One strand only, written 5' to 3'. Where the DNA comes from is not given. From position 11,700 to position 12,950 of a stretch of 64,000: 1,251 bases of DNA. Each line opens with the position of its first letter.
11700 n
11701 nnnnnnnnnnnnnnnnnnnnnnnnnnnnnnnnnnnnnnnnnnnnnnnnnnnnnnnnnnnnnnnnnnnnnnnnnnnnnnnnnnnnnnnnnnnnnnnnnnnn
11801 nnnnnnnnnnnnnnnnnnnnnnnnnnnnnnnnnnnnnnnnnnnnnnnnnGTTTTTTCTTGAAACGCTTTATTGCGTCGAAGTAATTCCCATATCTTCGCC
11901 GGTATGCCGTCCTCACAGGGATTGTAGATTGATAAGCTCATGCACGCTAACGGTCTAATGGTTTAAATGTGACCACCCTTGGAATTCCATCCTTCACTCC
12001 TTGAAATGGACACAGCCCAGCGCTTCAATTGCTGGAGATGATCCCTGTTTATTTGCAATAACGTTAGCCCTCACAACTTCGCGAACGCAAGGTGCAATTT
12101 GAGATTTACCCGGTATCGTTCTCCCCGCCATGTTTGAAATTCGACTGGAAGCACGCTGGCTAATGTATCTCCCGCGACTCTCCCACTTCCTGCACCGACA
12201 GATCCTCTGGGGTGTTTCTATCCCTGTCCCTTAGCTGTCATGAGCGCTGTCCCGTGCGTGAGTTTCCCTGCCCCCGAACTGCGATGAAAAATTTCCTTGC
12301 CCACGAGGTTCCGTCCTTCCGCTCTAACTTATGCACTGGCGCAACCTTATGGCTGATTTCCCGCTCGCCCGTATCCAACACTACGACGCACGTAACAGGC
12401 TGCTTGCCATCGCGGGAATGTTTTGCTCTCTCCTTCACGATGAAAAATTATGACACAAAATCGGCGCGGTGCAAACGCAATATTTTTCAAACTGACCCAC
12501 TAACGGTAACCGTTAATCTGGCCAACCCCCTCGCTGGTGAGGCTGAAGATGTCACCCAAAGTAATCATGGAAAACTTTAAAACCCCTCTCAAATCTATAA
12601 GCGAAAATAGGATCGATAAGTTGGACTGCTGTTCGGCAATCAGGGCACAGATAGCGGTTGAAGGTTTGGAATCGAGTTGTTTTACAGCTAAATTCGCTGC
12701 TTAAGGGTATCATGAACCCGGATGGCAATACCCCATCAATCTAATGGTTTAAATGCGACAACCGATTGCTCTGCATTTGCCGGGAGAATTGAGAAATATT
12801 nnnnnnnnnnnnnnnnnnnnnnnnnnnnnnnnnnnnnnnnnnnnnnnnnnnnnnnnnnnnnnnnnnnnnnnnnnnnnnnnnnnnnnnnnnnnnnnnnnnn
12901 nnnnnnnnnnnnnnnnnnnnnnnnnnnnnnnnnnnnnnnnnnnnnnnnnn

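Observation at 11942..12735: Long conserved non-coding spacer between the integrase and the DUF6499-like gene, present in both integrase modules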

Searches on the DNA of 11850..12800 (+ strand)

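Call 13: search_dna_similar(query=window:11942-12735:+, collection=plasmids, mode=distant, max_evalue=0.001)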
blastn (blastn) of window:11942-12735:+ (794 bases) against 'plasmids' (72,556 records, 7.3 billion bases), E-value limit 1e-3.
No match.

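Call 14: search_dna_similar(query=window:11942-12735:+, collection=phages, mode=distant, max_evalue=0.001)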
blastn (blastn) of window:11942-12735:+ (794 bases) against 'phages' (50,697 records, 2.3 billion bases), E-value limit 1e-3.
No match.
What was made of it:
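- Tried and rejected: BLASTN of the spacer against plasmid and phage collections gave no match (calls 13, 14).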

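Call 33: search_rna_families(source=window, start=11850, end=12800, threshold=evalue, max_evalue=10)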
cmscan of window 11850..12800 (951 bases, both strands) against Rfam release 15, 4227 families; matches with E-value up to 10: 2.
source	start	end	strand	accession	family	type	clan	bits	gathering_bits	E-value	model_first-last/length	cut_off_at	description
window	12343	12405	-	RF02477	GlsR9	Gene; snRNA; snoRNA; CD-box;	-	14.3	95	6.4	1-79/79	no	Small nucleolar RNA GlsR9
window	11965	12013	-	RF00619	U6atac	Gene; snRNA; splicing;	CL00009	10.8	33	6.3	1-126/126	no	U6atac minor spliceosomal RNA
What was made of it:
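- On Any Rfam RNA family / structured ncRNA: The permissive scan gives only snoRNA and U6atac noise at E of about 6 (call 33).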

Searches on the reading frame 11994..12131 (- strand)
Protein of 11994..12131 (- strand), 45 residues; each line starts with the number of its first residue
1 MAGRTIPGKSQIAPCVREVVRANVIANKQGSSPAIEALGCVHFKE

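Call 11: search_protein_families(library=pfam, proteins=[window:11994-12131:-], max_evalue=10)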
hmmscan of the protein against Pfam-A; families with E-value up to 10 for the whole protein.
window:11994-12131:- (45 aa): 0 families

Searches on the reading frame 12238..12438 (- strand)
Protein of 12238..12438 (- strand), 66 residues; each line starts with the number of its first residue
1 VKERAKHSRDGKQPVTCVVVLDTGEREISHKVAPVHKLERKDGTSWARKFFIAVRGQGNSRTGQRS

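Call 11: search_protein_families(library=pfam, proteins=[window:12238-12438:-], max_evalue=10)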
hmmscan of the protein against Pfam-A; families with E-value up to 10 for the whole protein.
window:12238-12438:- (66 aa): 0 families

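Call 23: search_protein_families(library=pfam, proteins=[window:12241-12438:-], max_evalue=10)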
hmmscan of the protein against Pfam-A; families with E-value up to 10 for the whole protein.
seq(66 aa): 0 families
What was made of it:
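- There are no family matches (calls 11, 23).
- Tried and rejected: Pfam on all spacer ORFs found nothing (calls 11, 23).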

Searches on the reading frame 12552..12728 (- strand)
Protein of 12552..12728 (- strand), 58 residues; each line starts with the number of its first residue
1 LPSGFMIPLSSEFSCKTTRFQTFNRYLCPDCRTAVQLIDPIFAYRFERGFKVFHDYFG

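Call 11: search_protein_families(library=pfam, proteins=[window:12552-12728:-], max_evalue=10)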
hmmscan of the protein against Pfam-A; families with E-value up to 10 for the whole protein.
window:12552-12728:- (58 aa): 1 family
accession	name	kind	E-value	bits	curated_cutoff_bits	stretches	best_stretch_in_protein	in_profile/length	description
PF25164.1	CoiA_N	-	0.054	13.4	26.3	1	22-37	14-29/50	Competence protein CoiA, N-terminal domain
